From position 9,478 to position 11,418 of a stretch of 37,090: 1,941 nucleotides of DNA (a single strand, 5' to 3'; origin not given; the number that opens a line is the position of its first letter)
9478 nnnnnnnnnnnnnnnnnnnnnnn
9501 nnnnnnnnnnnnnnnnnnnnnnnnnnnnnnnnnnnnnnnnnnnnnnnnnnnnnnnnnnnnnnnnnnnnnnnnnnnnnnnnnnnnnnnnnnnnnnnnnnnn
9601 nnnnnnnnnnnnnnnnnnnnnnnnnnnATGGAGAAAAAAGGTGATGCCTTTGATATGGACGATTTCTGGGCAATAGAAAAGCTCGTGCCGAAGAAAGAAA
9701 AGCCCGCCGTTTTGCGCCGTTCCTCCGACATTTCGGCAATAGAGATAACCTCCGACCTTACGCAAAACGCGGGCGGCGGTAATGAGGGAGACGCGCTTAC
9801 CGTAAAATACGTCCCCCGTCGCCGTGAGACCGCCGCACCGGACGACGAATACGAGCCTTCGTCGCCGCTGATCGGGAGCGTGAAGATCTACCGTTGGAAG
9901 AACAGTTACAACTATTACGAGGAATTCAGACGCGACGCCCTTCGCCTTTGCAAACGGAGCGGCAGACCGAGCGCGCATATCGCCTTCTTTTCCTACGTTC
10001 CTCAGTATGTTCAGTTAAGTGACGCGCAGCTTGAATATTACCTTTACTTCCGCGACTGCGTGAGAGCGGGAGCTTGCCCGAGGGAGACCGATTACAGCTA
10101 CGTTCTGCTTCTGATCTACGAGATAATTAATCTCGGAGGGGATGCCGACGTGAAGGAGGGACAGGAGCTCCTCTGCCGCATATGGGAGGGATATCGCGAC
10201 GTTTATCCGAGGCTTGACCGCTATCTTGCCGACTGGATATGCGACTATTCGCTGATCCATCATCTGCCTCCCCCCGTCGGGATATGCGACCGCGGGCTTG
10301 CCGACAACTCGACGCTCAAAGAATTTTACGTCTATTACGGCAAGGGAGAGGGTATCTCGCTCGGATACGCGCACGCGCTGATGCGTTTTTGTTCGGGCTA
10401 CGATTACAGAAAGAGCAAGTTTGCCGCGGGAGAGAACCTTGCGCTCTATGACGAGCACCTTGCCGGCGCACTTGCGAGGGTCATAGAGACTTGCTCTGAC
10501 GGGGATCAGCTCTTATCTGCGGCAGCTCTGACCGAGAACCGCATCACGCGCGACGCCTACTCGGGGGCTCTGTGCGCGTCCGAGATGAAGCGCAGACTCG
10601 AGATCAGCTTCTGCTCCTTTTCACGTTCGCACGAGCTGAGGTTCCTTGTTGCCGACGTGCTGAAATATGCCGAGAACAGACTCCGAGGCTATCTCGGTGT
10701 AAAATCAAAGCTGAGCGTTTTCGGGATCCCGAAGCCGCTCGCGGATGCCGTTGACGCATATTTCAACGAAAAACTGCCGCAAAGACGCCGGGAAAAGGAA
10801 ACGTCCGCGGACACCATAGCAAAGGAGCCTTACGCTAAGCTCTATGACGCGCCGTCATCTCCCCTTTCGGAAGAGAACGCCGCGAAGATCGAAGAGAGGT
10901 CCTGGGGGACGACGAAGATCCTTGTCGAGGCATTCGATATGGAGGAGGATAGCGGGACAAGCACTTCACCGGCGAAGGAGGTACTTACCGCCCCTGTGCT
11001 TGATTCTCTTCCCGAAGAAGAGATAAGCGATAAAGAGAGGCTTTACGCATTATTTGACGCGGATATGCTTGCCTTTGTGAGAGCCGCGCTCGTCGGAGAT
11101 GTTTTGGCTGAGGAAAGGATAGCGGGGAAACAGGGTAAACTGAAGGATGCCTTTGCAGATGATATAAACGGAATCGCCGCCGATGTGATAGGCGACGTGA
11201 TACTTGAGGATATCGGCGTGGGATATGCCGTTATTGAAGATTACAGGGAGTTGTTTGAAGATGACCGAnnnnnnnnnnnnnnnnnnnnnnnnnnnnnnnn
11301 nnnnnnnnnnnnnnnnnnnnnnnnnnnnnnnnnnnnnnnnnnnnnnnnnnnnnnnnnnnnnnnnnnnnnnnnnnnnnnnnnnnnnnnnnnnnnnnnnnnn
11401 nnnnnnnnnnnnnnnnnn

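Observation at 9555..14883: TerB-N/TerB-C + P-loop ATPase + Lhr-type DExH helicase cassette (Shango-type defence architecture) between two riboswitch-controlled housekeeping units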

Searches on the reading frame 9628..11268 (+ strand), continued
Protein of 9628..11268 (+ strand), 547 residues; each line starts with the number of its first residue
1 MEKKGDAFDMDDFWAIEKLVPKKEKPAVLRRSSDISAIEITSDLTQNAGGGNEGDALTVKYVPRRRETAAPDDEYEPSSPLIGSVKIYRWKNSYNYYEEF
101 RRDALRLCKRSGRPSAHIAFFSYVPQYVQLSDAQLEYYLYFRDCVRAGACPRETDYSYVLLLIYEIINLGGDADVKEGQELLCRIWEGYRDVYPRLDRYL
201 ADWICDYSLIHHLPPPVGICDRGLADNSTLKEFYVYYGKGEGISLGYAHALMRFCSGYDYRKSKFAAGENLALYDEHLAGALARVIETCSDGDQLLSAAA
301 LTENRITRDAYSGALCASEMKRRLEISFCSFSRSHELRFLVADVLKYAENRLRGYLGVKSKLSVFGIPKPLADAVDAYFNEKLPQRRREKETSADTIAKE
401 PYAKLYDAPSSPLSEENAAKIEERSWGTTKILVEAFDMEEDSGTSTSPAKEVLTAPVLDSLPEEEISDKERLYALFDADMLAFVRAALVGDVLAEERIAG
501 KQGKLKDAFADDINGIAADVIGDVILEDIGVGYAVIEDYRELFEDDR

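Call 43: find_encoding_contigs(protein=P0021, flank=9000, max_places=1)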
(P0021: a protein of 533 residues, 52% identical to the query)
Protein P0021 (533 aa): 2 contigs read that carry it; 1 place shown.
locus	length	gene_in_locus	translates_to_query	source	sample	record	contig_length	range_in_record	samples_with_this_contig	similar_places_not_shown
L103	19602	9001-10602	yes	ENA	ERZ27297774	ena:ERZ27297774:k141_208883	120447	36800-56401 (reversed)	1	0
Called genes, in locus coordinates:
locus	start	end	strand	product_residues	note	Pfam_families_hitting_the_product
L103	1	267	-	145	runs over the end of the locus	PF00075:RNase_H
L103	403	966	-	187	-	PF01741:MscL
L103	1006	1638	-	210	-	PF21176:RecR_HhH, PF02132:RecR_ZnF (weak), PF01751:Toprim, PF13662:Toprim_4, PF21175:RecR_C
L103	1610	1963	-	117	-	PF02575:YbaB_DNA_bd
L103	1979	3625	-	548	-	PF05496:RuvB_N (faint), PF13177:DNA_pol3_delta2, PF00004:AAA, PF22608:DNAX_ATPase_lid (weak), PF12169:DNA_pol3_gamma3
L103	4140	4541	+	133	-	-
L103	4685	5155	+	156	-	-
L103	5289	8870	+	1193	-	PF01855:POR_N, PF17147:PFOR_II, PF01558:POR, PF10371:EKR, PF00037:Fer4 (weak), PF12838:Fer4_7, PF13183:Fer4_8 (weak), PF02775:TPP_enzyme_C, +2 more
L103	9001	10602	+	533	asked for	PF13208:TerB_N, PF15615:TerB_C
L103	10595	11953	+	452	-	PF10923:BrxC_BrxD, PF13191:AAA_16 (weak)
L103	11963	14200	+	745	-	PF00270:DEAD, PF04851:ResIII, PF00271:Helicase_C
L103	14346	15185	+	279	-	-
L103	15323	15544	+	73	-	PF04014:MazE_antitoxin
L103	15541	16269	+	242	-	PF00005:ABC_tran, PF13304:AAA_21 (weak)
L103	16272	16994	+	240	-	PF01061:ABC2_membrane, PF12698:ABC2_membrane_3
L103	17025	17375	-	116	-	-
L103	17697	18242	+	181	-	PF13240:Zn_Ribbon_1 (weak)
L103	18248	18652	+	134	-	PF07009:NusG_II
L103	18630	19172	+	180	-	PF07456:Hpre_diP_synt_I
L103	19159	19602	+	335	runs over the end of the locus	PF02424:ApbE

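Call 44: find_encoding_contigs(protein=P0046, flank=9000, max_places=1)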
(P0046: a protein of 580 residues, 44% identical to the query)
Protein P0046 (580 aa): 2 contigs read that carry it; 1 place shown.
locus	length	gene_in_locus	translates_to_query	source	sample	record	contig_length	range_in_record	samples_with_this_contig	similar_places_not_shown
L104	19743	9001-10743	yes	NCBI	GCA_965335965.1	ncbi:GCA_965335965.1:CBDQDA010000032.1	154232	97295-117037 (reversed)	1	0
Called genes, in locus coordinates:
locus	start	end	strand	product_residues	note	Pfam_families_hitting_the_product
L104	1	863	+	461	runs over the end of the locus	PF01523:PmbA_TldD_1st, PF19290:PmbA_TldD_2nd, PF19289:PmbA_TldD_3rd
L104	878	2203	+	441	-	PF01523:PmbA_TldD_1st (weak), PF19290:PmbA_TldD_2nd (weak), PF19289:PmbA_TldD_3rd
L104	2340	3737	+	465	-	PF28494:GlyRS_ins_1 (weak), PF00587:tRNA-synt_2b, PF03129:HGTP_anticodon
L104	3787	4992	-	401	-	PF01381:HTH_3, PF12844:HTH_19, PF13384:HTH_23 (faint), PF13560:HTH_31 (weak)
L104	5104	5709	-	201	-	PF00486:Trans_reg_C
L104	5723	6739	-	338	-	PF01207:Dus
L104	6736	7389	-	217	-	-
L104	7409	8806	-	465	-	PF10396:TrmE_N, PF12631:MnmE_helical, PF03193:RsgA_GTPase (faint), PF00350:Dynamin_N (faint), PF01926:MMR_HSR1, PF02421:FeoB_N (weak)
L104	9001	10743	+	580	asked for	PF13208:TerB_N, PF15615:TerB_C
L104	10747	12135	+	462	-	PF10923:BrxC_BrxD, PF13191:AAA_16 (weak)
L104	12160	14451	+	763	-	PF00270:DEAD, PF04851:ResIII (weak), PF00271:Helicase_C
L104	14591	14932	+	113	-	PF01245:Ribosomal_L19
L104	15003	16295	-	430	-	-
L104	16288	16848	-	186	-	PF04542:Sigma70_r2, PF07638:Sigma70_ECF, PF08281:Sigma70_r4_2, PF04545:Sigma70_r4 (weak)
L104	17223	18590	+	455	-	PF01039:Carboxyl_trans, PF03255:ACCA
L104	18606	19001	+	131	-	-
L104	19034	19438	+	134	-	-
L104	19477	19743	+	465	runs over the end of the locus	PF00682:HMGL-like, PF02436:PYC_OADA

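Call 45: find_encoding_contigs(protein=P0116, flank=9000, max_places=2)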
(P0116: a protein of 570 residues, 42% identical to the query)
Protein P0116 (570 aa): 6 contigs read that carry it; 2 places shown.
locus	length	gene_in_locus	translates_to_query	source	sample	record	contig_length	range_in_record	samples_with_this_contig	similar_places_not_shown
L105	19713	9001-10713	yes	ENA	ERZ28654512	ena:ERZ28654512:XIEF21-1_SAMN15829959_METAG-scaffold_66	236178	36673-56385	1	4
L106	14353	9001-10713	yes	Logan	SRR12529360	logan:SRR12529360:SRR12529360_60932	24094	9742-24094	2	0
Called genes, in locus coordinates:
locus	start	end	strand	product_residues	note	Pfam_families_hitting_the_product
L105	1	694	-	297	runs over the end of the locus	PF02463:SMC_N (faint), PF13476:AAA_23 (faint), PF00005:ABC_tran (weak), PF13304:AAA_21, PF13175:AAA_15 (weak)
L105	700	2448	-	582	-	PF13229:Beta_helix (faint), PF23764:Beta-barrel_GLAA-B_II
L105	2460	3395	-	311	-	PF00892:EamA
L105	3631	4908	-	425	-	-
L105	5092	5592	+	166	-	PF04542:Sigma70_r2, PF08281:Sigma70_r4_2, PF04545:Sigma70_r4 (weak)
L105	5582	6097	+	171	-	PF13490:zf-HC2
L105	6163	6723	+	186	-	PF04542:Sigma70_r2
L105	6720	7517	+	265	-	-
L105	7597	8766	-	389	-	PF27117:FliB_C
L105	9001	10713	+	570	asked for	PF13208:TerB_N, PF15615:TerB_C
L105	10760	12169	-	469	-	PF01943:Polysacc_synt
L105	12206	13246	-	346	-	PF01408:GFO_IDH_MocA, PF02894:GFO_IDH_MocA_C (weak), PF22725:GFO_IDH_MocA_C3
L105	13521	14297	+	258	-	PF00106:adh_short, PF13561:adh_short_C2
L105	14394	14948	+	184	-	PF02525:Flavodoxin_2, PF03358:FMN_red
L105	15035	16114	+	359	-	PF00929:RNase_T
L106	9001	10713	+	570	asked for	PF13208:TerB_N, PF15615:TerB_C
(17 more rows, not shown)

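Call 46: predict_structure(alignment_id=A1)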
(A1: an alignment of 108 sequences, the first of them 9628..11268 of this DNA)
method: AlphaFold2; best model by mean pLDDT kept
length: 547 residues; sequences in the alignment: 108
mean_pLDDT: 84.4   pTM: 0.63
mean pLDDT of the five models: 84.4, 83.5, 83.0, 82.9, 82.8
residues with pLDDT >= 90: 357; 70-90: 71; 50-70: 63; < 50: 56
segments of 3 or more residues with pLDDT < 50: 1-3, 41-58, 441-464
pLDDT, mean of each block of 10 residues (from residue 1): 52 65 56 52 46 47 72 95 95 84 96 96 96 98 98 97 98 97 97 95 98 94 94 92 92 91 94 97 96 84 93 93 95 83 96 94 90 96 73 51 68 84 91 74 41 40 67 96 97 98 97 97 97 96 72
secondary structure, 60 per line:
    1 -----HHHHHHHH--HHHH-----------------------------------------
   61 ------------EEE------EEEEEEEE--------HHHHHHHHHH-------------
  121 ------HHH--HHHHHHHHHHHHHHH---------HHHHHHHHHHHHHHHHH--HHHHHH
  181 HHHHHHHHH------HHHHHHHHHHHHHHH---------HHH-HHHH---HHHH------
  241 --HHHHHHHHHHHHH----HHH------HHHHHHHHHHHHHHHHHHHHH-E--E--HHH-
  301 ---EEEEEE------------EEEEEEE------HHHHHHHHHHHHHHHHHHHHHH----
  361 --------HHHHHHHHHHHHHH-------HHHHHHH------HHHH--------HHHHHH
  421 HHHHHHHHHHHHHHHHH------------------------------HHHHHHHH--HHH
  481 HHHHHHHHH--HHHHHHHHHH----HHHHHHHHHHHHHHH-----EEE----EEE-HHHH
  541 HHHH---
elements in order: H6-13 H16-19 E73-75 E82-89 H98-107 H132-146 H156-172 H175-189 H196-210 H224-227 H231-234 H243-255 H269-289 E304-309 E322-328 H335-356 H369-382 H390-396 H403-406 H415-437 H468-475 H478-489 H492-501 H506-520 E526-528 E533-535 H537-544

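Call 49: fold_search(model_id=the predicted structure, library=pdb)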
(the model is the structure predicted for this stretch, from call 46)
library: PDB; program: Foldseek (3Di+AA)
matches with E <= 10: 184; with E <= 0.001: 0
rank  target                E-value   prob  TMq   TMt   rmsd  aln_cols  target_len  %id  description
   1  8syn_A                1.0e-01  0.21  0.13  0.10  22.1       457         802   10  Human VPS35L/VPS29/VPS26C Complex (released 2023-11-01)
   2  6izy                  3.1e-01  0.09  0.09  0.09  20.6       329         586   12  The RNA-dependent RNA polymerase domain of dengue 2 NS5 (released 2019-12-25)
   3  7hke                  4.2e-01  0.08  0.09  0.09  18.6       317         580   10  Group deposition for crystallographic fragment screening of the NS5 RNA-dependent RNA polymerase from Dengue virus serot (released 2024-10-30)
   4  7ziu_B                5.4e-01  0.06  0.10  0.10  21.7       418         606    9  Crystal structure of Ntaya virus NS5 polymerase domain (released 2023-04-19)
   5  5zqk_B                6.5e-01  0.04  0.09  0.06  20.5       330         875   13  Dengue Virus Non Structural Protein 5 (released 2019-06-12)
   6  5u0c_B                6.5e-01  0.03  0.08  0.08  24.4       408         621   10  Structure of Zika virus NS5 RNA polymerase domain (released 2017-03-29)
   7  7hkf                  6.9e-01  0.06  0.10  0.09  18.6       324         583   12  Group deposition for crystallographic fragment screening of the NS5 RNA-dependent RNA polymerase from Dengue virus serot (released 2024-10-30)
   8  7hkc                  7.2e-01  0.06  0.09  0.09  20.9       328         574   13  Group deposition for crystallographic fragment screening of the NS5 RNA-dependent RNA polymerase from Dengue virus serot (released 2024-10-30)
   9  7i2t                  8.0e-01  0.06  0.10  0.09  19.5       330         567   11  Group deposition for crystallographic fragment screening of the NS5 RNA-dependent RNA polymerase from Dengue virus serot (released 2025-04-02)
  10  5k5m                  8.4e-01  0.04  0.10  0.10  23.6       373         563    9  Co-Crystal Structure of Dengue Virus Serotype 2 RNA Dependent RNA Polymerase with Compound 27 (released 2016-08-24)
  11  4hdh_A                8.4e-01  0.02  0.07  0.07  22.6       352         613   12  Crystal Structure of viral RdRp in complex with ATP (released 2013-12-25)
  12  5y2v_B                8.8e-01  0.80  0.10  0.16   3.8        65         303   18  Strcutrue of the full-length CcmR complexed with 2-OG from Synechocystis PCC6803 (released 2017-12-27)
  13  3ih8_B                9.3e-01  0.03  0.08  0.10  20.7       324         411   12  Crystal Structure Analysis of Mglu in its native form (released 2010-01-19)
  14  4hdg_A                1.0e+00  0.03  0.08  0.08  22.9       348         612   14  Crystal Structure of viral RdRp in complex with GTP (released 2013-12-25)
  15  7i2o                  1.1e+00  0.03  0.10  0.09  23.9       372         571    9  Group deposition for crystallographic fragment screening of the NS5 RNA-dependent RNA polymerase from Dengue virus serot (released 2025-04-02)
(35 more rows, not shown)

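Call 80: find_related_loci(query=A1, collection=viral_contigs, flank=8000)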
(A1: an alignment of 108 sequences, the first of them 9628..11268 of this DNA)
Query A1 (547 aa) in viral_contigs; peptide patterns used: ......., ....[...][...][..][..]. (x = any residue, [..] = any of these).
17 stretches matched a pattern, but none encodes a relative of the query by tblastn (E <= 1e-3).

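Call 88: search_protein_representatives(protein=window:9628-11268:+)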
Query: 547 residues. Proteins with E-value up to 0.001 (for the whole library): 1777; up to 1e-10: 1000; up to 1e-30: 427. The best 150 are listed.
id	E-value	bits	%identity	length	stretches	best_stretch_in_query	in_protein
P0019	1.7e-171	588.3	54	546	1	9-546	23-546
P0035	5.9e-157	540.3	68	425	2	73-385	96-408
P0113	2.6e-125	435.8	50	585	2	68-452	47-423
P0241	5.5e-124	431.5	47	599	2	66-545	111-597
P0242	3.7e-123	428.7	45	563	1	2-542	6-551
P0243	7.0e-121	421.2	46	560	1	58-544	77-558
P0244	7.3e-121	421.1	44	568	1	6-542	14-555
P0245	1.0e-120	420.7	43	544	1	6-545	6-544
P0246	3.0e-120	419.1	45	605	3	52-439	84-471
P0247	4.7e-120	418.5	45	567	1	8-541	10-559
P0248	3.4e-119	415.6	41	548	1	7-545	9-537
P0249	2.3e-118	412.9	44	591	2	42-544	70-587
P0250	1.2e-117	410.5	42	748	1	1-543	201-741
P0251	1.4e-117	410.3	45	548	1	9-541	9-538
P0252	7.7e-117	407.9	43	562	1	9-544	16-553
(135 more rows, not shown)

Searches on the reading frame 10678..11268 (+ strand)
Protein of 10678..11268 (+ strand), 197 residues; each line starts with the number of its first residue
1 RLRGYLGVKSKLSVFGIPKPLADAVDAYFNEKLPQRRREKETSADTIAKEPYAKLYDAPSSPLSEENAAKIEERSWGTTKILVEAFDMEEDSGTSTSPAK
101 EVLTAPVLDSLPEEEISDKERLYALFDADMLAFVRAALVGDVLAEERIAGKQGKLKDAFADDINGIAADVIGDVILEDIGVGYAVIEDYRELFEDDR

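Call 13: search_protein_families(library=pfam, proteins=[window:10678-11268:+], max_evalue=10)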
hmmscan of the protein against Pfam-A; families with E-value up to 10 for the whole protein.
window:10678-11268:+ (197 aa): 1 family
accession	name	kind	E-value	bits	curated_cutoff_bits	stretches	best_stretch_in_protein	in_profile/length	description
PF15615.11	TerB_C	-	0.0025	18.5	26.3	1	70-191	26-145/148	TerB-C domain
